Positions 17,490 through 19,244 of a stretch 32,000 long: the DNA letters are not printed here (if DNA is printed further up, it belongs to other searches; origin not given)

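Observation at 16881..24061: Six-gene minus-strand envelope operon mixing wall-modifying enzymes with three unknown exported proteins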

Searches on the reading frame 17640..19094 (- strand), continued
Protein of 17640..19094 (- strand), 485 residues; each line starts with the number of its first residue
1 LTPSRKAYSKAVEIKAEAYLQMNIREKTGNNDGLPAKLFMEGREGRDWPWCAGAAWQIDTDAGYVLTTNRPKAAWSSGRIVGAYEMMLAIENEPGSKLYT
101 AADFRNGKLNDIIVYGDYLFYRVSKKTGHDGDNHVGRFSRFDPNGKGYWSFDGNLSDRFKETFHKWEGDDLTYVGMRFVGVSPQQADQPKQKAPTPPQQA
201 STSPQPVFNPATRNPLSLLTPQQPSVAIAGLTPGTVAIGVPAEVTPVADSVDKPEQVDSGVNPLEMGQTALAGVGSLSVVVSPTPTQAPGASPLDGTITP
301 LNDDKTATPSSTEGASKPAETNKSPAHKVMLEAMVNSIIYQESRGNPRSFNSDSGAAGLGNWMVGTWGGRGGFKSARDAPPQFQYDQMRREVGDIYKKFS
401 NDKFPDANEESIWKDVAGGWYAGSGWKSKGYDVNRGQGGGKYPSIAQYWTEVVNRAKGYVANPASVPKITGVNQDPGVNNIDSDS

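Call 64: list_cluster_members(proteins=[L001:7798-8670:+, L008:7226-8086:+, L001:6632-7729:+, L008:6147-7223:+, L001:5962-6597:+, L008:5361-6125:+, L001:11542-12156:+, L008:10593-11219:+])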
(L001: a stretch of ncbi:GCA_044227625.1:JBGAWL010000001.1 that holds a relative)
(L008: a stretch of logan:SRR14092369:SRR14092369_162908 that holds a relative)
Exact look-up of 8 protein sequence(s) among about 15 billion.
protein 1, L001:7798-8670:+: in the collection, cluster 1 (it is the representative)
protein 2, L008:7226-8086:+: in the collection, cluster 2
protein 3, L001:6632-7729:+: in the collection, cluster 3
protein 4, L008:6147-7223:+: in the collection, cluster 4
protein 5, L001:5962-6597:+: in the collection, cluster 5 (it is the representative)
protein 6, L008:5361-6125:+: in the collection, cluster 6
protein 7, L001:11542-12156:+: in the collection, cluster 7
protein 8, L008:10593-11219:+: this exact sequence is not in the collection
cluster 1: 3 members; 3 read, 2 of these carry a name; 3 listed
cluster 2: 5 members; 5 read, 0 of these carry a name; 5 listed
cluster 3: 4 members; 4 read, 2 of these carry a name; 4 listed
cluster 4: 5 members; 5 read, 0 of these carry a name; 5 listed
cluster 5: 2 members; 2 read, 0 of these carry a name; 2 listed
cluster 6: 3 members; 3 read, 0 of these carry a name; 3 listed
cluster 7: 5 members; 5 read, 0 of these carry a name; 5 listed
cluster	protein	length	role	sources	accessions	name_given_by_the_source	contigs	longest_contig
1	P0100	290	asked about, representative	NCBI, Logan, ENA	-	-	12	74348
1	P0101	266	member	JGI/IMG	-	hypothetical protein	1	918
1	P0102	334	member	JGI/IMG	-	hypothetical protein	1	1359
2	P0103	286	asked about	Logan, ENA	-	-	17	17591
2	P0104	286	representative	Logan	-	-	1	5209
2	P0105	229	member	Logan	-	-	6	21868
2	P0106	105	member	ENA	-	-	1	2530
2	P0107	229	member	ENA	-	-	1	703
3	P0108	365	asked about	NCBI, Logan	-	-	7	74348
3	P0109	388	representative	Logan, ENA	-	-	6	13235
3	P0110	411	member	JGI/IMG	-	hypothetical protein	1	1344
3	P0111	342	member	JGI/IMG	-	hypothetical protein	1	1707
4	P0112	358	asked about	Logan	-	-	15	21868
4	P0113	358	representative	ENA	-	-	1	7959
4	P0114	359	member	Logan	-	-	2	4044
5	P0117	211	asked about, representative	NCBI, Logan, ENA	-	-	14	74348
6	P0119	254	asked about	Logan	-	-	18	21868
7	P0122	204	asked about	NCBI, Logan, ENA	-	-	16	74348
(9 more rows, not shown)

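Call 69: search_protein_families(library=pfam, proteins=[P0122, L008:10593-11219:+, P0117, P0119, P0108, P0112, P0100, P0103, L008:11225-12370:+], max_evalue=0.1)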
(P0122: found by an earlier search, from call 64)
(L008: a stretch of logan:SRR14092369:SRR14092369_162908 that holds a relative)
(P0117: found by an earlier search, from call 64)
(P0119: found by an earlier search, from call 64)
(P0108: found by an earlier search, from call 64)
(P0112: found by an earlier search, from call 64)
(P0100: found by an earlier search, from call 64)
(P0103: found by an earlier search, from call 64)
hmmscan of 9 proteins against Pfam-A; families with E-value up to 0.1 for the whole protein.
P0122 (204 aa): 2 families
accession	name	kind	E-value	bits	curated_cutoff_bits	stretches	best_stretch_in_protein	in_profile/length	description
PF01471.23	PG_binding_1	-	1.7e-09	38.1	23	1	85-140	1-57/57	Putative peptidoglycan binding domain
PF09374.15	PG_binding_3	-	0.013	16.1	24.6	1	88-121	2-33/76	Predicted Peptidoglycan domain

L008:10593-11219:+ (208 aa): 1 family
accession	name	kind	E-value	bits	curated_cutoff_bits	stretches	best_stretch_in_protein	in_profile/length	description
PF01471.23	PG_binding_1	-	9.1e-06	26.2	23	1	90-129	1-41/57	Putative peptidoglycan binding domain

P0117 (211 aa): 0 families

P0119 (254 aa): 0 families

P0108 (365 aa): 0 families

P0112 (358 aa): 0 families

P0100 (290 aa): 0 families

P0103 (286 aa): 0 families

L008:11225-12370:+ (381 aa): 3 families
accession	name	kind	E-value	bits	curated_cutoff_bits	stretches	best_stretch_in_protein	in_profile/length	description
PF01832.25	Glucosaminidase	-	1.6e-17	64.7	30.2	1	219-373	3-118/123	Mannosyl-glycoprotein endo-beta-N-acetylglucosaminidase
PF13406.11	SLT_2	-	0.0051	16.5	24.3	1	211-249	68-106/292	Transglycosylase SLT domain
PF19489.4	SLT_4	-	0.043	13.9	27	1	214-252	32-70/184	Transglycosylase SLT domain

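Call 88: predict_structure(alignment_id=A7)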
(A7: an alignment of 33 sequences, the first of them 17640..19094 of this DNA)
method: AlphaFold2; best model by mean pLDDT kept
length: 485 residues; sequences in the alignment: 33
mean_pLDDT: 69.9   pTM: 0.48
mean pLDDT of the five models: 69.9, 68.7, 68.0, 64.0, 61.9
residues with pLDDT >= 90: 157; 70-90: 138; 50-70: 34; < 50: 156
segments of 3 or more residues with pLDDT < 50: 155-158, 182-322, 478-485
pLDDT, mean of each block of 10 residues (from residue 1): 80 87 83 88 87 91 78 60 88 91 90 92 72 88 85 55 73 87 37 32 34 31 32 32 33 31 30 30 31 32 37 42 74 96 97 96 92 88 90 93 81 97 94 94 97 97 90 57 38
secondary structure, 60 per line:
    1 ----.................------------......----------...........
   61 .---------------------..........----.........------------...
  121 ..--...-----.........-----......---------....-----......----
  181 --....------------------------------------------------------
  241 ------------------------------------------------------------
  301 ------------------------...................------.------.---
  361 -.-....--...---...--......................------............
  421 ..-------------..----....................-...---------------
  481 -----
elements in order: H5-21 H34-39 H50-61 H83-92 E97-100 H101-105 E118-122 E133-141 E147-152 E162-165 E171-176 H183-186 H325-343 H364-367 H381-402 H409-422 E442-444 H445-461

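Call 90: fold_search(model_id=the predicted structure, library=pdb)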
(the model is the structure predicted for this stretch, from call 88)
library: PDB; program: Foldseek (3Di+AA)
matches with E <= 10: 259; with E <= 0.001: 0
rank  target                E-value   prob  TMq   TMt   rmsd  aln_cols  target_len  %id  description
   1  3bkh                  1.3e-02  1.00  0.20  0.32   9.2       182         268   15  Crystal structure of the bacteriophage phiKZ lytic transglycosylase, gp144 (released 2008-01-08)
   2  6cfc                  1.6e-02  1.00  0.21  0.20   7.6       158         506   17  Crystal structure of soluble lytic transglycosylase Cj0843 of Campylobacter jejuni in complex with Bulgecin A (released 2018-05-30)
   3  5aa3_A                1.6e-02  1.00  0.20  0.23   7.1       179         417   15  Crystal structure of MltF from Pseudomonas aeruginosa in the presence of tetrasaccharide and tetrapeptide (released 2016-10-12)
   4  6cf9                  1.8e-02  1.00  0.21  0.20   7.6       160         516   18  Crystal structure of soluble lytic transglycosylase Cj0843 of Campylobacter jejuni at 2.3A resolution in I23 space group (released 2018-05-30)
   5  2btw_B                1.9e-02  0.93  0.18  0.35   8.8       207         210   12  Crystal structure of Alr0975 (released 2005-12-14)
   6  6cf8                  2.0e-02  1.00  0.20  0.20   8.1       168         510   17  Crystal structure of Cj0843 lytic transglycosylase of Campylobacter jejuni at 1.87A resolution (released 2018-05-30)
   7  3gxk_A                2.4e-02  1.00  0.22  0.51   4.7       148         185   23  The crystal structure of g-type lysozyme from Atlantic cod (Gadus morhua L.) in complex with NAG oligomers sheds new l (released 2009-10-20)
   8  5ohu                  2.4e-02  1.00  0.21  0.17   7.4       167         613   17  The X-ray Structure of Lytic Transglycosylase Slt from Pseudomonas aeruginosa (released 2018-04-18)
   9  8gfc                  2.5e-02  1.00  0.22  0.21   6.1       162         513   17  Crystal structure of soluble lytic transglycosylase Cj0843 of Campylobacter jejuni in complex with Fv17b inhibitor (released 2023-05-24)
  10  2btw_A                2.8e-02  0.91  0.18  0.35   8.7       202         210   12  Crystal structure of Alr0975 (released 2005-12-14)
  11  8gf0                  2.9e-02  1.00  0.22  0.20   7.1       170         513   16  Crystal structure of soluble lytic transglycosylase Cj0843 of Campylobacter jejuni in complex with LV8044 inhibitor (released 2023-05-24)
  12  5aa3_I                2.9e-02  1.00  0.20  0.22   7.0       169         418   15  Crystal structure of MltF from Pseudomonas aeruginosa in the presence of tetrasaccharide and tetrapeptide (released 2016-10-12)
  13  2bu3_B                3.1e-02  0.96  0.19  0.38   7.2       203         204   12  Acyl-enzyme intermediate between Alr0975 and glutathione at pH 3.4 (released 2005-12-14)
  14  6fcq                  3.4e-02  1.00  0.20  0.17   7.6       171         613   18  The X-ray Structure of Lytic Transglycosylase Slt inactive mutant E503Q from Pseudomonas aeruginosa in complex with Bulg (released 2018-04-18)
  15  5aa3_C                3.6e-02  1.00  0.19  0.22   6.9       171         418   13  Crystal structure of MltF from Pseudomonas aeruginosa in the presence of tetrasaccharide and tetrapeptide (released 2016-10-12)
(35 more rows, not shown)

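Call 93: fold_search(model_id=the predicted structure, library=viral)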
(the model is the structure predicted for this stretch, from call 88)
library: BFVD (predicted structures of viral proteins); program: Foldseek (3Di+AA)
matches with E <= 10: 259; with E <= 0.001: 4
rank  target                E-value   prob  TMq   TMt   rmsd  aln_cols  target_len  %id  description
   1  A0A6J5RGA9            1.9e-05  1.00  0.24  0.46  28.0       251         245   16  Uncharacterized protein [uncultured Caudovirales phage]
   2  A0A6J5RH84            9.2e-05  1.00  0.23  0.49   3.5       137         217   20  Uncharacterized protein [uncultured Caudovirales phage]
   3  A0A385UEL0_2          1.1e-04  1.00  0.18  0.10  35.3       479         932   13  Tape measure protein [Corynebacterium phage Juicebox]
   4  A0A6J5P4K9            9.3e-04  1.00  0.20  0.14   8.5       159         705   19  LT_GEWL domain containing protein [uncultured Caudovirales phage]
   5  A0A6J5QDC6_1          1.0e-03  1.00  0.19  0.08  18.2       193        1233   19  LT_GEWL domain containing protein [uncultured Caudovirales phage]
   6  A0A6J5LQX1            1.3e-03  1.00  0.20  0.14  18.9       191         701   19  LT_GEWL domain containing protein [uncultured Caudovirales phage]
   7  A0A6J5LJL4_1          1.7e-03  1.00  0.22  0.09  16.5       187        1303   24  LT_GEWL domain containing protein [uncultured Caudovirales phage]
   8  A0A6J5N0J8            2.3e-03  1.00  0.20  0.46  15.4       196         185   15  Transglycosylase SLT domain-containing protein [uncultured Caudovirales phage]
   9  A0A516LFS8            4.7e-03  1.00  0.18  0.26   7.4       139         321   20  (no name in the UniProt tables at hand)
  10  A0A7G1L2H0            4.7e-03  1.00  0.19  0.31  16.6       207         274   16  (no name in the UniProt tables at hand)
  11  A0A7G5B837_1          7.6e-03  1.00  0.21  0.10  19.4       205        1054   22  Uncharacterized protein [Ralstonia phage Alix]
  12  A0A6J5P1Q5            8.5e-03  0.99  0.18  0.32   7.8       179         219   20  LT_GEWL domain containing protein [uncultured Caudovirales phage]
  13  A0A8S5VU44            9.9e-03  0.99  0.18  0.36  12.6       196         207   13  Transglycosylase SLT domain-containing protein [Ackermannviridae sp.]
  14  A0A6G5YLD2            1.2e-02  1.00  0.20  0.41  12.7       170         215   18  (no name in the UniProt tables at hand)
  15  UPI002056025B         1.3e-02  0.98  0.17  0.17   9.0       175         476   16  (no name look-up for this kind of identifier)
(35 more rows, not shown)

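Call 107: find_encoding_contigs(protein=P0021, flank=8000, max_places=2)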
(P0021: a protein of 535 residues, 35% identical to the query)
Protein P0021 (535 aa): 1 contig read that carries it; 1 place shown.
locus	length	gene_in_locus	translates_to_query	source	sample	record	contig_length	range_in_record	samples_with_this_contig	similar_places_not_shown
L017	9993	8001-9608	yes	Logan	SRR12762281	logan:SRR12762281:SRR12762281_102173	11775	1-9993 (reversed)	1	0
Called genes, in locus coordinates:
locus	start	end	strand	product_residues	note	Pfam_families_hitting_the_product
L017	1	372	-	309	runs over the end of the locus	-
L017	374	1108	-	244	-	-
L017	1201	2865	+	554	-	PF00069:Pkinase, PF01636:APH (faint), PF07714:PK_Tyr_Ser-Thr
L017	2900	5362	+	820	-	PF04055:Radical_SAM, PF16199:Radical_SAM_C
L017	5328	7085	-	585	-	-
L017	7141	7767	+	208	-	-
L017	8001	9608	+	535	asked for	PF00877:NLPC_P60 (weak), PF05257:CHAP, PF01464:SLT (faint)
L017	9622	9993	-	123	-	?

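Call 108: find_encoding_contigs(protein=P0028, flank=8000, max_places=2)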
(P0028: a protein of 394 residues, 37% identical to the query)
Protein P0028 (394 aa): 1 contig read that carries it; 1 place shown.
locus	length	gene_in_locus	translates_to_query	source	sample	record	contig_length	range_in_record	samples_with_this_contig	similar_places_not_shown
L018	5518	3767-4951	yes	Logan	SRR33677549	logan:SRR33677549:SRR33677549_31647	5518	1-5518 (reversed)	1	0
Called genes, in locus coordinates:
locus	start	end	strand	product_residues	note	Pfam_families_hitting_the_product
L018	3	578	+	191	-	?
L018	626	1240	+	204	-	-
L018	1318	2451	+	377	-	-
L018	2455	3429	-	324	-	PF01073:3Beta_HSD, PF01370:Epimerase, PF02719:Polysacc_synt_2 (weak), PF04321:RmlD_sub_bind (weak), PF16363:GDP_Man_Dehyd, PF07993:NAD_binding_4 (weak)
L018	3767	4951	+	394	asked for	PF05257:CHAP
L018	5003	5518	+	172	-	?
